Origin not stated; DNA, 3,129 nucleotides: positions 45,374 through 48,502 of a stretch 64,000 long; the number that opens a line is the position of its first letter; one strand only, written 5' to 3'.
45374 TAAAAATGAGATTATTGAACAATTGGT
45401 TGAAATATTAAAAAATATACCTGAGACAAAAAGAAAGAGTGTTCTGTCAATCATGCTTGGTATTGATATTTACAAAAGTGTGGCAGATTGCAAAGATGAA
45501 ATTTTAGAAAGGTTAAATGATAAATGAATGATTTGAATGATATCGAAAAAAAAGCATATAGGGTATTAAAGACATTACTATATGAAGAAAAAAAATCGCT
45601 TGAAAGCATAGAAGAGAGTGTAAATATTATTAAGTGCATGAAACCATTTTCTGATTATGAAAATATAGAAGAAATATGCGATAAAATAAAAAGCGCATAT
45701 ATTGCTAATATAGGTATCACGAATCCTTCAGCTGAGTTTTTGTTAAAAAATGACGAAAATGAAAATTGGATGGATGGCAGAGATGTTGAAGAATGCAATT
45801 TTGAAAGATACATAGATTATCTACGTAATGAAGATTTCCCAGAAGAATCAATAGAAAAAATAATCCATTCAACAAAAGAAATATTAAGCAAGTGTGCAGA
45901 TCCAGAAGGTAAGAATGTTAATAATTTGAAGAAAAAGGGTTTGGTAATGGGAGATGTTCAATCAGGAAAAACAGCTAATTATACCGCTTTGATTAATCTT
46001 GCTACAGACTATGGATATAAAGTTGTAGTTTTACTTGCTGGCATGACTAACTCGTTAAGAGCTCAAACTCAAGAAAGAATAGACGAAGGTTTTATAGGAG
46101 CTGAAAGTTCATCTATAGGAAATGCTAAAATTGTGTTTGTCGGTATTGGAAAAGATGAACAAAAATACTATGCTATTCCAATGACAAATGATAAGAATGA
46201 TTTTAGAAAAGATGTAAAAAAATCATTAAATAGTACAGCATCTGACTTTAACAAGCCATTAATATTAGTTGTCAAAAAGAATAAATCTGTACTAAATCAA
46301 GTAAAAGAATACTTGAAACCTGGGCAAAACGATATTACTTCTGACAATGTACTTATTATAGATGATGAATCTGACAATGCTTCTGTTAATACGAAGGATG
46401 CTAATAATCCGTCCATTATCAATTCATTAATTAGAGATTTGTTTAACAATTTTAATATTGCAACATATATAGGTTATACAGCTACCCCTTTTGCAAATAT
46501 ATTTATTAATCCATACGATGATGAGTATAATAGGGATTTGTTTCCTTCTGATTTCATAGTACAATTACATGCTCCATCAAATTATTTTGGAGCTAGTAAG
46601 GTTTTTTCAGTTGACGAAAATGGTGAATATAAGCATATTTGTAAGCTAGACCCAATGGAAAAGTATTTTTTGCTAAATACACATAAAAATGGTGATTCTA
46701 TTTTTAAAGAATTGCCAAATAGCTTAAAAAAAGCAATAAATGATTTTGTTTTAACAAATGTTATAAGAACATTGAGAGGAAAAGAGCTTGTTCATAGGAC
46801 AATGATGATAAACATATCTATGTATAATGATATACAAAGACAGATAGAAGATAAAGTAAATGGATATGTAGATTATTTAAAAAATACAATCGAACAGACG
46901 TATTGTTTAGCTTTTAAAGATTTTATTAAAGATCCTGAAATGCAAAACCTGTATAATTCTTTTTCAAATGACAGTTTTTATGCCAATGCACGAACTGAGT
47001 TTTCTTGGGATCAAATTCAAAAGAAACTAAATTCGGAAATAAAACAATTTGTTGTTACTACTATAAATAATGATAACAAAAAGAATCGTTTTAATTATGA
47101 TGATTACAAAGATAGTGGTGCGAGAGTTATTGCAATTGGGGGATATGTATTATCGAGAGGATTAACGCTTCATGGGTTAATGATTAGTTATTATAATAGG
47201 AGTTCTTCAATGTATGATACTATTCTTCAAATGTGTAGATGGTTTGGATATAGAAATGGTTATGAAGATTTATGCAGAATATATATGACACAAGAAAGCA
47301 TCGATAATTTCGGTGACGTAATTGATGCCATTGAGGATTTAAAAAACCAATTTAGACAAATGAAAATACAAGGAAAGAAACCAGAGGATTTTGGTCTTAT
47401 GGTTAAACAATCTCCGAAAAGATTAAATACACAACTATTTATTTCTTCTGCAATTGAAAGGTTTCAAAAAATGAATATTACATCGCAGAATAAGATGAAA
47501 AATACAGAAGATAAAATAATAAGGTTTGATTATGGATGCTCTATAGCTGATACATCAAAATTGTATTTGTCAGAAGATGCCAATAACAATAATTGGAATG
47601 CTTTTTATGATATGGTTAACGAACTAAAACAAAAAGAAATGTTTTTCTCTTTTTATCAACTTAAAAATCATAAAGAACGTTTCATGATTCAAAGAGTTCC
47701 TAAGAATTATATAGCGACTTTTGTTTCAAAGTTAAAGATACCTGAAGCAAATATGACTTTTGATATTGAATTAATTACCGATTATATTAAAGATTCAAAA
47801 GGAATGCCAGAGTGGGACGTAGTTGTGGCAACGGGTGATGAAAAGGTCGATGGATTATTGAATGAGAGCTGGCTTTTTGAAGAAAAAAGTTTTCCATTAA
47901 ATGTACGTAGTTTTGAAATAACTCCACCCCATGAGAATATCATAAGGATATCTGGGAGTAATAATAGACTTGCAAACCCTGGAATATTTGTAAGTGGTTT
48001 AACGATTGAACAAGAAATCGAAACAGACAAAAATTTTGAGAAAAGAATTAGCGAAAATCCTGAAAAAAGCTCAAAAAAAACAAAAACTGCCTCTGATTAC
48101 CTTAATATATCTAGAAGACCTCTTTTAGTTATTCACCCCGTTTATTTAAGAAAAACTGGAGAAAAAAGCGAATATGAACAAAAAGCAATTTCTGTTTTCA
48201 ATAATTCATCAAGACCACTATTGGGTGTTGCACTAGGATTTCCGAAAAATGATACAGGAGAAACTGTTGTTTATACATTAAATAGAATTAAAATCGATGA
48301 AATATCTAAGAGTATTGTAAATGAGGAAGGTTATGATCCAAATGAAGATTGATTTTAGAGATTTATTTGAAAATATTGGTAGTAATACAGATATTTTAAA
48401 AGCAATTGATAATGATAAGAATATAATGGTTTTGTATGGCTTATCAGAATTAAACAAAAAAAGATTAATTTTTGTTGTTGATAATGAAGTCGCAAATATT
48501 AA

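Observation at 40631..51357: Tightly coupled 7-gene C5-methyltransferase-linked cassette: Mrr-type nuclease, C5-MTase, orphan, GHKL ATPase, Z1 P-loop protein, PD-(D/E)xK protein, AIPR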

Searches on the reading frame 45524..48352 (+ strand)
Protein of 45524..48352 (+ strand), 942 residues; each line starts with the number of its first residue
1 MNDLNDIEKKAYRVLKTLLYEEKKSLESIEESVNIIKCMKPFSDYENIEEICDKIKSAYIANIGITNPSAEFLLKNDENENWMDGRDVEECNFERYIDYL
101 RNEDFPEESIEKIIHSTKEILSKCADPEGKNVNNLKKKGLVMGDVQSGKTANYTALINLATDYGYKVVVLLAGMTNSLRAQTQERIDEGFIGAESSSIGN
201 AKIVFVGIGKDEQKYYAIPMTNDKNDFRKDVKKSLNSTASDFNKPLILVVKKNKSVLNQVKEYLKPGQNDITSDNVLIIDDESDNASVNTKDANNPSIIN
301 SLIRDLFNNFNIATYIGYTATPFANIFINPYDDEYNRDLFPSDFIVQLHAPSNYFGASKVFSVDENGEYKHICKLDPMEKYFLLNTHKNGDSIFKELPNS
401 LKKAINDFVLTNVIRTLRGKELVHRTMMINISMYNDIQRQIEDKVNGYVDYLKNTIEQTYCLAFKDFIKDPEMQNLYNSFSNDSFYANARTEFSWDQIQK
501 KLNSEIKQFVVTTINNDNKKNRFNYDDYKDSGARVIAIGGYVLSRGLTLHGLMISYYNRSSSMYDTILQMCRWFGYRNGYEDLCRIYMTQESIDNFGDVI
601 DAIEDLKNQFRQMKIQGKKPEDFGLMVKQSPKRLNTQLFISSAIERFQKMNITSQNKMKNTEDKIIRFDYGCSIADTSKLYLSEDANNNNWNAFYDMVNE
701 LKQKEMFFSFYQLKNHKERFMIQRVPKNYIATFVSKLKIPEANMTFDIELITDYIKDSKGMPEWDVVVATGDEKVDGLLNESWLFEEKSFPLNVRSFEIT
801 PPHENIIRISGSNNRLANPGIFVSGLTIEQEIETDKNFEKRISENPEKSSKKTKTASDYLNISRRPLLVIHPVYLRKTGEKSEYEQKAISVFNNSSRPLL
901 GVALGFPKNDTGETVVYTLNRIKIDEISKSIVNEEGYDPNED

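Call 3: search_protein_families(library=pfam, proteins=[window:45524-48352:+], max_evalue=0.01)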
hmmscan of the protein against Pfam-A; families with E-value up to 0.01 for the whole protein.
window:45524-48352:+ (942 aa): 3 families
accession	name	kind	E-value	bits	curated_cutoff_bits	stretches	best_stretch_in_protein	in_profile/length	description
PF10593.14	Z1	-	7.6e-71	238.7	25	1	400-633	1-227/228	Z1 domain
PF04851.21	ResIII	-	9.6e-05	22.8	22.5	1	117-323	19-163/164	Type III restriction enzyme, res subunit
PF13401.12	AAA_22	-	0.0031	18.3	27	0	139-308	8-109/130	AAA domain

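Call 4: search_protein_families(library=padloc, proteins=[window:45524-48352:+], max_evalue=0.01)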
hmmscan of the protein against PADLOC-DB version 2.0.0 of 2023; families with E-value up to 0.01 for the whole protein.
window:45524-48352:+ (942 aa): 2 families
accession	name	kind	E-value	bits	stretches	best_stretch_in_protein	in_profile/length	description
PDLC02205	MzaC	-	1.3e-105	352.3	1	2-636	4-675/952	-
PDLC03202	Helicase_II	-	4.4e-37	125.7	2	241-612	114-445/621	Type II helicase domain protein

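Call 5: search_protein_families(library=ncbifam, proteins=[window:45524-48352:+], max_evalue=0.01)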
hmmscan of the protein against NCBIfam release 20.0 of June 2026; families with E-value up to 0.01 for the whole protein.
window:45524-48352:+ (942 aa): 1 family
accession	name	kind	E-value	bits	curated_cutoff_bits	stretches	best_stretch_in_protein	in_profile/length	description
NF041933.1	MzaC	equivalog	4.2e-125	418.7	1500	1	14-771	10-791/806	MZA anti-phage system associated Z1 domain-containing protein MzaC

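Call 25: find_homologous_proteins(query=window:45524-48352:+, max_evalue=1e-10)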
Query window:45524-48352:+ (942 aa): 7879 proteins with E <= 1e-10 among 8000 candidates; the best 120 are listed.
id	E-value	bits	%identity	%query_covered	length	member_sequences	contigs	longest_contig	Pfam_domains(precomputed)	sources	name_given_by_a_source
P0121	0.0e+0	2119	100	100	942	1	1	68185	PF10593.15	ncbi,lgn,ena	-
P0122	0.0e+0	1173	59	100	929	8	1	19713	PF10593.15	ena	-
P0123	0.0e+0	1164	60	100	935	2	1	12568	PF10593.15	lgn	-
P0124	0.0e+0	1164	59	100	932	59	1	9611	PF10593.15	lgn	-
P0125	0.0e+0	1161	59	100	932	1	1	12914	PF10593.15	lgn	-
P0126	0.0e+0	1157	59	100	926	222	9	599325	PF10593.15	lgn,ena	-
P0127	0.0e+0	1153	59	99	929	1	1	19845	PF10593.15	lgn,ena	-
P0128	0.0e+0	1153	59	100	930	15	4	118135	PF10593.15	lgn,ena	-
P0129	0.0e+0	1145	59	100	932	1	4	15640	PF10593.15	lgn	-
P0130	0.0e+0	1142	58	100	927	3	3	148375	PF10593.15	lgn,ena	-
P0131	0.0e+0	1112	58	100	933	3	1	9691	PF10593.15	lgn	-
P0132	1.1e-263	896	50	98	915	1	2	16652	PF10593.15,PF04851.22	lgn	-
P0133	3.3e-263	894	50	99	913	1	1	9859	PF10593.15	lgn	-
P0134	3.6e-257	874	49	99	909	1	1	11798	PF10593.15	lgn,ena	-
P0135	6.6e-257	873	49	97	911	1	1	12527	PF10593.15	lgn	-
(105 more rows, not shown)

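Call 37: search_solved_structures(query=window:45524-48352:+, max_evalue=0.01)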
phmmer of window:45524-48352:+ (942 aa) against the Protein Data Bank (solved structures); distinct sequences matched with E-value up to 0.01: 0.

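Call 50: search_dna_similar(query=window:45524-48352:+, collection=plasmids, mode=protein, max_rows=30, max_evalue=1e-10)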
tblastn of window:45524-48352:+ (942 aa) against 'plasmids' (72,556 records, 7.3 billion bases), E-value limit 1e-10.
Records with a match: 36; places in all: 36; records where one place covers at least 80% of the query: 6.
Best place of each record, by identity: <60% 36.
By first word of the organism name: Rhizobium 5; Agrobacterium 3; Streptomyces 3; Azospirillum 2; Ensifer 2; Hymenobacter 2; Priestia 2; Acetoanaerobium 1; Subdoligranulum 1; Shinella 1; and 14 more.
By predicted mobility (MOB-suite, as given by PLSDB): non-mobilizable 25; mobilizable 7; conjugative 4.
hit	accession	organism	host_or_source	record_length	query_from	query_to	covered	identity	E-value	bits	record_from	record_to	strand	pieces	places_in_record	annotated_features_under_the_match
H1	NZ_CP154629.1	Acetoanaerobium noterae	cell culture,Sludge of a digestion ...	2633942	36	924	94%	31.7%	4e-111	385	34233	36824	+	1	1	none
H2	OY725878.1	Subdoligranulum variabile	-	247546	75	924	90%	33.0%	3e-111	385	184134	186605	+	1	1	record has no annotation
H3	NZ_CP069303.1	Shinella sp. PSBB067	monoisolate,Minnesota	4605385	99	871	82%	33.8%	4e-111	385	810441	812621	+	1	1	none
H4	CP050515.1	Rhizobium leguminosarum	Trifolium repens,cell culture,root ...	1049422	52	926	93%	29.2%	1e-96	342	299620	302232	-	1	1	Z1 domain-containing protein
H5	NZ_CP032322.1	Azospirillum argentinense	soil sample,Agricultural field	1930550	42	922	94%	27.4%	5e-95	337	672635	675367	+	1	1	record has no annotation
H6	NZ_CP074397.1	Agrobacterium salinitolerans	Cotton,tiaaue sample,root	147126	51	923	93%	27.6%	3e-81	296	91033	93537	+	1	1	Z1 domain-containing protein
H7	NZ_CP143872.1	Synechococcus elongatus IITB6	whole organism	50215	45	768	77%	31.0%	6e-85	307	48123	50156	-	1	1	none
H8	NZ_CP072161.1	Rhizobium sp. B230/85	Himalayan blackberry,cell culture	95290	42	774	78%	30.0%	4e-92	329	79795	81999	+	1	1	Z1 domain-containing protein | hypothetical protein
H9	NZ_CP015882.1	Ensifer adhaerens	silty clay loam soil (pH 6.1)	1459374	60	774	76%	30.7%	3e-92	329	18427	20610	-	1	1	none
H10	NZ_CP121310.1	Ensifer adhaerens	bacterial colony,soil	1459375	60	774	76%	30.7%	3e-92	329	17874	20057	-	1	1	none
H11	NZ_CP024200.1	Thalassospira marina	-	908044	73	706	67%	34.0%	2e-97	345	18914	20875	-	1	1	Z1 domain-containing protein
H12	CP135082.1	Agrobacterium pusense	Single cell,Heavy rainforest soil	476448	69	705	68%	33.8%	6e-101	355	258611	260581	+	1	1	record has no annotation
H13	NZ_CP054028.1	Rhizobium hidalgonense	Pisum sativum l. (pea),Pure culture,Pea ...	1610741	67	771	75%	30.5%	5e-92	328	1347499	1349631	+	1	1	record has no annotation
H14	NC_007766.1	Rhizobium etli CFN 42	-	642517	67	771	75%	30.5%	2e-91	327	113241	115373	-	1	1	Z1 domain-containing protein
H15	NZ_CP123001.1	Neorhizobium petrolearium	single cell,petroleum contaminated soil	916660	69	705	68%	33.5%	3e-100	353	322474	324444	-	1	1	Z1 domain-containing protein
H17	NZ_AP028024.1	Helicobacter sp. NHP21005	Felis catus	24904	94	772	72%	31.0%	6e-76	280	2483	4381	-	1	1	Z1 domain-containing protein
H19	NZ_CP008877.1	Terribacillus goriensis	Cryptomeria japonica var. sinensis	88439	95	706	65%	33.9%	6e-76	280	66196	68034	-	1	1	Z1 domain-containing protein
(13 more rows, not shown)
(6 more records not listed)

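Call 52: get_annotated_region(hit=H4, flank=7000)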
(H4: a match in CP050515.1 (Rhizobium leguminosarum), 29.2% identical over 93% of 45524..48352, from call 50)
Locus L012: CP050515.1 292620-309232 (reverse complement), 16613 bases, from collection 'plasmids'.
description: Rhizobium leguminosarum bv. trifolii strain RCAM1365 plasmid p_1, complete sequence
organism: Rhizobium leguminosarum (NCBI taxid 386)
taxonomy: Bacteria; Pseudomonadota; Alphaproteobacteria; Hyphomicrobiales; Rhizobiaceae; Rhizobium; Rhizobium leguminosarum
host: -; source: Trifolium repens,cell culture,root nodule; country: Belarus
typing (MOB-suite, as given by PLSDB): conjugative; relaxase MOBQ; mating-pair formation MPF_T
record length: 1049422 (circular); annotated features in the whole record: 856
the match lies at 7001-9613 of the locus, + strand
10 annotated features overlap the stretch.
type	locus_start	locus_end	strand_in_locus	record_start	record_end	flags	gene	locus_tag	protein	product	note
CDS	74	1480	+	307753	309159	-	-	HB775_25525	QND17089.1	adenylate/guanylate cyclase domain-containing protein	-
CDS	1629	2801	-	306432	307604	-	-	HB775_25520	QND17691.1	hypothetical protein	-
CDS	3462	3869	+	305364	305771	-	vsr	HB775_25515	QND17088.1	DNA mismatch endonuclease Vsr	-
CDS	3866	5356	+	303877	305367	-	-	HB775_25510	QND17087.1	DNA cytosine methyltransferase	-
CDS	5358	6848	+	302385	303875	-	-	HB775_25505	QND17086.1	ATP-binding protein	-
CDS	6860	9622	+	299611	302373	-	-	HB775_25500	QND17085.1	Z1 domain-containing protein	-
CDS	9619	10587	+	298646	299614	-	-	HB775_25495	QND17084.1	PD-(D/E)XK motif protein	-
CDS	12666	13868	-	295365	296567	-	-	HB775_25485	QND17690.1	restriction endonuclease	-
CDS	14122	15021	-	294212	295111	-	-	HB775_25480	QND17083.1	helix-turn-helix domain-containing protein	-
CDS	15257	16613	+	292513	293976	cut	-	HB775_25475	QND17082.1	aldehyde dehydrogenase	-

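Call 53: get_annotated_region(hit=H19, flank=7000)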
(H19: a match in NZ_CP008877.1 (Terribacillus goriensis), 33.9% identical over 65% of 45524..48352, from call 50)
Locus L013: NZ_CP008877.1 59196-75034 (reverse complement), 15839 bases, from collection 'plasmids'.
description: Terribacillus goriensis strain MP602 plasmid pT1, complete sequence
organism: Terribacillus goriensis (NCBI taxid 386490)
taxonomy: Bacteria; Bacillota; Bacilli; Bacillales; Bacillaceae; Terribacillus; Terribacillus goriensis
host: -; source: Cryptomeria japonica var. sinensis; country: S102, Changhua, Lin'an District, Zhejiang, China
typing (MOB-suite, as given by PLSDB): mobilizable; relaxase MOBQ
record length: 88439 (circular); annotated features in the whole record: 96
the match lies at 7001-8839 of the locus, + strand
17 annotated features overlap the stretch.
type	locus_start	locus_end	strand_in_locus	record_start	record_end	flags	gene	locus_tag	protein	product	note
CDS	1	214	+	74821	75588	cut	-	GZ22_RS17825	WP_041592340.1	ParA family protein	-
CDS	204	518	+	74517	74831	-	-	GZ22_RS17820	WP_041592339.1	hypothetical protein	-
CDS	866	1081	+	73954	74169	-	-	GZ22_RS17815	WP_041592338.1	hypothetical protein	-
CDS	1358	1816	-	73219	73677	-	-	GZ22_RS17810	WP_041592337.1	hypothetical protein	-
CDS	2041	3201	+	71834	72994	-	-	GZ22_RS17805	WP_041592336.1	hypothetical protein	-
CDS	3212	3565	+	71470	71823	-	-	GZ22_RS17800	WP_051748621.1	hypothetical protein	-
CDS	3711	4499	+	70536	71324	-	-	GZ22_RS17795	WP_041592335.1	DUF3883 domain-containing protein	-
CDS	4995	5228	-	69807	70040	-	-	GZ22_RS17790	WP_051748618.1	helix-turn-helix transcriptional regulator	-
CDS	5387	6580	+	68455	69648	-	-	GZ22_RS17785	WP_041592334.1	AIPR family protein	-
CDS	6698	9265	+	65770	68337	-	-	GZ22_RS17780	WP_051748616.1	Z1 domain-containing protein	-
CDS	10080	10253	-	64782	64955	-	-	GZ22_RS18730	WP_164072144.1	hypothetical protein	-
CDS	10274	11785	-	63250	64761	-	-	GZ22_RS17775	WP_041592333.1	ArdC-like ssDNA-binding domain-containing protein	-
CDS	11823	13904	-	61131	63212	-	mobQ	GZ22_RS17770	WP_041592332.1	MobQ family relaxase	-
CDS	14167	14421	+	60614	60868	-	-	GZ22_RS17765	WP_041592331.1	hypothetical protein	-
CDS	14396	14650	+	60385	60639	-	-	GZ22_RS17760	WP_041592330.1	hypothetical protein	-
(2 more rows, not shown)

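Call 54: get_annotated_region(hit=H17, flank=7000)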
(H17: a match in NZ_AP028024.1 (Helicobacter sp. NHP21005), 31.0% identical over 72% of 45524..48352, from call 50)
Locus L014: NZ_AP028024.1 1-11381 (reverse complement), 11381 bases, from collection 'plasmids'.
description: Helicobacter sp. NHP21005 strain NHP21-005 plasmid pNHP21005_2, complete sequence
organism: Helicobacter sp. NHP21005 (NCBI taxid 3040201)
taxonomy: Bacteria; Campylobacterota; Epsilonproteobacteria; Campylobacterales; Helicobacteraceae; Helicobacter; Helicobacter sp. NHP21005
host: -; source: Felis catus; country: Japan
typing (MOB-suite, as given by PLSDB): non-mobilizable
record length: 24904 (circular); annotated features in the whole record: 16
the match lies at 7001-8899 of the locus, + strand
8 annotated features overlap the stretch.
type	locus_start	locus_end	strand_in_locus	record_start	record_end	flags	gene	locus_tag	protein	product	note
CDS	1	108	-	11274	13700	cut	-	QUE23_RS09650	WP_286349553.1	AAA family ATPase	-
CDS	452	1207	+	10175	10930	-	-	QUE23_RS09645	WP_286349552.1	hypothetical protein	-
CDS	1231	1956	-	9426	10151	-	-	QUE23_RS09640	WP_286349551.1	hypothetical protein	-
CDS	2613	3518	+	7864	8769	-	-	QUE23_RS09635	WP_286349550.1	hypothetical protein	-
CDS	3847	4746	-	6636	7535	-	-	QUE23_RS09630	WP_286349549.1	HaeIII family restriction endonuclease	-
CDS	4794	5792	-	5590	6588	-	-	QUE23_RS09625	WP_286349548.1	DNA cytosine methyltransferase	-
CDS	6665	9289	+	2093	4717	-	-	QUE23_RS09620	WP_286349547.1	Z1 domain-containing protein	-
CDS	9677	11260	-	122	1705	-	-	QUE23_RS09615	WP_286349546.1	hypothetical protein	-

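Call 55: search_protein_families(library=pfam, proteins=[L012:12666-13868:-, L012:1629-2801:-], max_evalue=0.01)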
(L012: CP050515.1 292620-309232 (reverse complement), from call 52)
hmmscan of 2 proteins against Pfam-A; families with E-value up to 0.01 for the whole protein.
L012:12666-13868:- (400 aa): 2 families
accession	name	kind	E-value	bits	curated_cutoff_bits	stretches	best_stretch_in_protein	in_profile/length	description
PF18062.7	RE_AspBHI_N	-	4.6e-59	199.5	27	1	32-215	4-184/185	Restriction endonuclease AspBHI N-terminal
PF04471.18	Mrr_cat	-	6.1e-12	46.1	21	1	256-373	6-115/115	Restriction endonuclease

L012:1629-2801:- (390 aa): 0 families

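Call 57: find_related_loci(query=A2, collection=genome_contigs, flank=10000)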
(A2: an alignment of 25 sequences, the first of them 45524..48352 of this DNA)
Query A2 (942 aa) in genome_contigs; peptide patterns used: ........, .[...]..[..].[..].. (x = any residue, [..] = any of these).
575 stretches matched a pattern; 528 encode a relative of the query (tblastn E <= 1e-3); the best 80 are kept; 79 distinct loci.
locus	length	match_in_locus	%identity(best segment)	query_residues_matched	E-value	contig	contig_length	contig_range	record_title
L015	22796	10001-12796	60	4-942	0e+0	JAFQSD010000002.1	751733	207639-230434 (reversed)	MAG: Bacilli bacterium isolate RGIG2101 Goat_Colon-3__c64624, whole genome shotgun sequence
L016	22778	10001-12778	59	4-942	0e+0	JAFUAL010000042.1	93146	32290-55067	MAG: Bacilli bacterium isolate RGIG4316 Roe_deer_Duodenum.Co__c302723, whole genome shotgun sequence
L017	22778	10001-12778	59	4-942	0e+0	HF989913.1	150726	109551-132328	Acholeplasma sp. CAG:878 genomic scaffold, scf22, whole genome shotgun sequence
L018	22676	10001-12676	49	2-931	0e+0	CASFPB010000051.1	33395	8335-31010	uncultured bacterium isolate SI.A4.metabat-bins.190 genome assembly, contig: SI.A4.metabat-bins.190.fa_k141_511696, whol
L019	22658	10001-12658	47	9-928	0e+0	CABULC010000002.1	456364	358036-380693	MAG TPA_asm: uncultured Clostridium sp. isolate MGYG-HGUT-04102 genome assembly, contig: GUT_GENOME256424_2, whole genom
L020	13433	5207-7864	47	9-928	0e+0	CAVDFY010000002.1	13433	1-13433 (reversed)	bacterium isolate G02607-L1_cleanbin_000033 genome assembly, contig: Spades_G02607-L1_contig_1892, whole genome shotgun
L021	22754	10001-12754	48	9-929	0e+0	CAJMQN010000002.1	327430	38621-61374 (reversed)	TPA_asm: uncultured bacterium isolate ERR1600705-bin.41 genome assembly, contig: NODE_16_length_327430_cov_11.787821, wh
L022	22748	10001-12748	48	11-929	0e+0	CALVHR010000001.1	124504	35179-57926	MAG: uncultured Clostridia bacterium isolate BRZ_GA__bin43 genome assembly, contig: BRZ_GA__NODE_256_length_124504_cov_1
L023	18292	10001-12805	47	5-938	0e+0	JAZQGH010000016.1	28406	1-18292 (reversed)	MAG: Acutalibacteraceae bacterium isolate T1900044631_TS20190097.MAGScoT_cleanbin_000009 SGB_1035_k141_2074489, whole ge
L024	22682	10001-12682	48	10-930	0e+0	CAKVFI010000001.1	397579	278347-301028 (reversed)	MAG: uncultured Clostridia bacterium isolate REFINED_METABAT215_TOP10_CONTIGS_1500_ASSEMBLY_K77_MERGED__Hadza_MoBio_hadz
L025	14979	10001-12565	47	49-930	0e+0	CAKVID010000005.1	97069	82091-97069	MAG: uncultured Clostridia bacterium isolate REFINED_METABAT215_TOP10_CONTIGS_1500_ASSEMBLY_K77_MERGED__Hadza_MoBio_hadz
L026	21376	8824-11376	46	51-929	0e+0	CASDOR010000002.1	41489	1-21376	uncultured Christensenella sp. isolate SI.A89.metabat-bins.32 genome assembly, contig: SI.A89.metabat-bins.32.fa_k141_26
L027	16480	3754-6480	46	12-929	0e+0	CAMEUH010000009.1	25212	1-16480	MAG: uncultured Eubacteriaceae bacterium isolate SRR15057922_bin.16_metaWRAP_v1.3_MAG genome assembly, contig: ERZ104074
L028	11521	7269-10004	44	5-927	0e+0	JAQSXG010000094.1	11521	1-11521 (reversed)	MAG: Neobacillus sp. isolate L_E1_T20_A_bin.13 scaffold_9034, whole genome shotgun sequence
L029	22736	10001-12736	44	5-927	0e+0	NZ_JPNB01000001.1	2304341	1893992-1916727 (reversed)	Kineothrix alysoides strain KNHs209 CC90DRAFT_scf7180000000010_quiver.1_C, whole genome shotgun sequence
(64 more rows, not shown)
